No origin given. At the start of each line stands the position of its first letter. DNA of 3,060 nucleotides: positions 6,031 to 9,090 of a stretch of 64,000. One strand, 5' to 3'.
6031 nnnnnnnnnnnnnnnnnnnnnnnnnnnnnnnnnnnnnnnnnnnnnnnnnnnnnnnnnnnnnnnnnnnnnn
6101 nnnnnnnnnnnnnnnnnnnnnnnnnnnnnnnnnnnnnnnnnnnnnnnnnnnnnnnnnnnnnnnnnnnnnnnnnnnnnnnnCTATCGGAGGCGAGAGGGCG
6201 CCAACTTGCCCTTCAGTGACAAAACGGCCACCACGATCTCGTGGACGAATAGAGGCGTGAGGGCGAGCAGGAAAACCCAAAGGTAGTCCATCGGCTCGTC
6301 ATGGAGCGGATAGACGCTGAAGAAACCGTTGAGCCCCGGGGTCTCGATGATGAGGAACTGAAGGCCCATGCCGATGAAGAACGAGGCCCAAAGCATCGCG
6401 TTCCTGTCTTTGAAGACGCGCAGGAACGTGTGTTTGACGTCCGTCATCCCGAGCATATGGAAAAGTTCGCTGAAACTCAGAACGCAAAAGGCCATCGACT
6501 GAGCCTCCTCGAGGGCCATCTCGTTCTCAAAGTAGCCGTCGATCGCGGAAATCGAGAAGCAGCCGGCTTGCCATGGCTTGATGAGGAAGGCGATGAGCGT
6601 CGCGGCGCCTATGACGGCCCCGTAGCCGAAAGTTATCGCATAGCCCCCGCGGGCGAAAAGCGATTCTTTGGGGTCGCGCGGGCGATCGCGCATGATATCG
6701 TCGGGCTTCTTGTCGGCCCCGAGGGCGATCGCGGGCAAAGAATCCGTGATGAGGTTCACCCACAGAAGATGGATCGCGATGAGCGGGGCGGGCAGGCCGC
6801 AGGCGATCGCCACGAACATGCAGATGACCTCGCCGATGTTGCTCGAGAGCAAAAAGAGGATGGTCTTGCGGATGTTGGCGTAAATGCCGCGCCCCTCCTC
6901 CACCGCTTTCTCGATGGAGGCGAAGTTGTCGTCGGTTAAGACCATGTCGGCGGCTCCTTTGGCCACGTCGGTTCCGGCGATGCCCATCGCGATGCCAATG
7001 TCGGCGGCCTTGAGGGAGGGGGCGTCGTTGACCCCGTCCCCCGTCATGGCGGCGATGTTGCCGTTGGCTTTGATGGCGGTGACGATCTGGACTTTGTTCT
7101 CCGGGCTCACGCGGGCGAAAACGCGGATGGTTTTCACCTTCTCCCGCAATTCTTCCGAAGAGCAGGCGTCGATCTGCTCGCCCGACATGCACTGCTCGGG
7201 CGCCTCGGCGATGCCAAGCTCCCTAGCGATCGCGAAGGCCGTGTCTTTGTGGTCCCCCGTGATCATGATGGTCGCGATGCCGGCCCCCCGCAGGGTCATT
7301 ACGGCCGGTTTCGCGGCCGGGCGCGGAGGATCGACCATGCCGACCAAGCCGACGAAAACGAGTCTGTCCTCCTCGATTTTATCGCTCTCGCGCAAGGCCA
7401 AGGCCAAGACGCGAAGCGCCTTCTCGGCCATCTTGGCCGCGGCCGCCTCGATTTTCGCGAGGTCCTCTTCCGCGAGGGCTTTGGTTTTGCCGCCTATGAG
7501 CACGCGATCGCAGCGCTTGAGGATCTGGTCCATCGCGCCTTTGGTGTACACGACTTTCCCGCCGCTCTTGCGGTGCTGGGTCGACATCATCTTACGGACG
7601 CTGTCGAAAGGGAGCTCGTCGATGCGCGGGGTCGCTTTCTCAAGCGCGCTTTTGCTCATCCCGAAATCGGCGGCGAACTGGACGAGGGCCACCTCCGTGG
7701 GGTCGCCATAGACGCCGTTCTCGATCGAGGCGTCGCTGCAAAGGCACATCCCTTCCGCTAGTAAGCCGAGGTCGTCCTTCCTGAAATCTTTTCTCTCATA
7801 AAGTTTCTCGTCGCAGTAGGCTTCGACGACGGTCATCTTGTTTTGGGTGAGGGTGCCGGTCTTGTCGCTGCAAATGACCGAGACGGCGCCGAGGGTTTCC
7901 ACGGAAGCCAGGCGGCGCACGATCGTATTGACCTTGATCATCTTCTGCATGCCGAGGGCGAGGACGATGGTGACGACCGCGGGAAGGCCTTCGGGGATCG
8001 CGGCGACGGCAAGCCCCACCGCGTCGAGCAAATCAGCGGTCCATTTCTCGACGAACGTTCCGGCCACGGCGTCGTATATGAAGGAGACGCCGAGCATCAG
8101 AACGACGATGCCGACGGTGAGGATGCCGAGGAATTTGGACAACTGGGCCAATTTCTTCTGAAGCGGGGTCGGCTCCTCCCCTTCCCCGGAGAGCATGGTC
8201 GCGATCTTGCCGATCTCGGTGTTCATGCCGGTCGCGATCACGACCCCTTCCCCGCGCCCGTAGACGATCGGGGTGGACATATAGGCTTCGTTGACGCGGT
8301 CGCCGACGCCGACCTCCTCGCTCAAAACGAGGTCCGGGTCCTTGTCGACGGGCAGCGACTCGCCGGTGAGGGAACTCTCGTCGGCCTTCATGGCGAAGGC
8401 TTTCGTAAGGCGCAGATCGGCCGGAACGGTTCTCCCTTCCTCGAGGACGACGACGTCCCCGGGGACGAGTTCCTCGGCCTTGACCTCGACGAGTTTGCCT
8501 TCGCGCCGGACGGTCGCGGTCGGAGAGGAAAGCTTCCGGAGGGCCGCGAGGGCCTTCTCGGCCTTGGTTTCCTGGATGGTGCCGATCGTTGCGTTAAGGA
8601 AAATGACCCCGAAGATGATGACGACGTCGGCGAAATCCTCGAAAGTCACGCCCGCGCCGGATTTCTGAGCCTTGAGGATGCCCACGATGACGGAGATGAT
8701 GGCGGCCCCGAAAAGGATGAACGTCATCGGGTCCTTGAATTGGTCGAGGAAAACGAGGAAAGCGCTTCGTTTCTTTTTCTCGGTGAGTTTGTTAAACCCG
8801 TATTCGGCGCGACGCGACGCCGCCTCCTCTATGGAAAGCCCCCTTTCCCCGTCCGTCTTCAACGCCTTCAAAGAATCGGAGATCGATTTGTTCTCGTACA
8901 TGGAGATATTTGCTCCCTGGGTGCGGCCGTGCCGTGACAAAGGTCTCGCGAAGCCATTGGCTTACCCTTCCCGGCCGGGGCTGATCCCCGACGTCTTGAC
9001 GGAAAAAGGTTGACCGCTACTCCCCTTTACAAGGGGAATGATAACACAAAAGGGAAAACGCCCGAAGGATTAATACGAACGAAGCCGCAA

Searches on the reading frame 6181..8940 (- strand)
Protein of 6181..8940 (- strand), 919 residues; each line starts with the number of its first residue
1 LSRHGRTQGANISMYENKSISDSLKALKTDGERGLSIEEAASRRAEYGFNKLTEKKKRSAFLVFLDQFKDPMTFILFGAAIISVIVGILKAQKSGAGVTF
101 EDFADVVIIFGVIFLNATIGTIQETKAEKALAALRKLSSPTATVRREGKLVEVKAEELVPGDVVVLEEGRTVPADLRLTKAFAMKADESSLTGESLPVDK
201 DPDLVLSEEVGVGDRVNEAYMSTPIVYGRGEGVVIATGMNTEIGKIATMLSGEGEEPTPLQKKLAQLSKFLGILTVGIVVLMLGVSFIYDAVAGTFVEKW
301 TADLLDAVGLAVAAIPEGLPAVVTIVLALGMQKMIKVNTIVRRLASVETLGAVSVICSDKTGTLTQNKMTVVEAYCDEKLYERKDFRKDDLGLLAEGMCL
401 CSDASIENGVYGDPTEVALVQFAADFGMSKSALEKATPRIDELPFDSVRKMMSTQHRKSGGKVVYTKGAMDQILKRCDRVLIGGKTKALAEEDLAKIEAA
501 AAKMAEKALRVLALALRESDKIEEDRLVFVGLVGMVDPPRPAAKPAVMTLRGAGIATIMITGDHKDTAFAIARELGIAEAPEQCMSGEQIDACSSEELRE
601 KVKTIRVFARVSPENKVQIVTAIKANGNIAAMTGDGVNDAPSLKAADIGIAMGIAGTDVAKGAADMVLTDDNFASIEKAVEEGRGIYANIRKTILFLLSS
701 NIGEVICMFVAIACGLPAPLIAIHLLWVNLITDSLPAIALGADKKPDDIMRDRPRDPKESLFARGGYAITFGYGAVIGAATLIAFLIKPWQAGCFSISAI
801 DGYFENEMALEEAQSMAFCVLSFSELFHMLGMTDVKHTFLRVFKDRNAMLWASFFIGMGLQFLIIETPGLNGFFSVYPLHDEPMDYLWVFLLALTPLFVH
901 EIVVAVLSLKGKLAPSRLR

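Call 34: search_protein_families(library=pfam, proteins=[window:6181-8940:-], max_evalue=0.00001)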
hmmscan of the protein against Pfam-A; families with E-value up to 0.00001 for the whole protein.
window:6181-8940:- (919 aa): 5 families
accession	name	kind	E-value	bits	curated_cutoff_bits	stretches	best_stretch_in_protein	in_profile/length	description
PF00122.25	E1-E2_ATPase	-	7.3e-46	156.4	28.1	1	137-335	2-179/181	E1-E2 ATPase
PF00689.26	Cation_ATPase_C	-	3e-41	141.5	27.3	1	717-903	1-172/175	Cation transporting ATPase, C-terminus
PF13246.12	Cation_ATPase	-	8.4e-22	77.4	21.7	1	400-479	2-90/91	Cation transport ATPase (P-type)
PF00690.31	Cation_ATPase_N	-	1.9e-21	75.9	20.4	1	16-83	2-69/69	Cation transporter/ATPase, N-terminus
PF00702.32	Hydrolase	-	2.8e-18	67.4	26.4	1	354-647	2-191/191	haloacid dehalogenase-like hydrolase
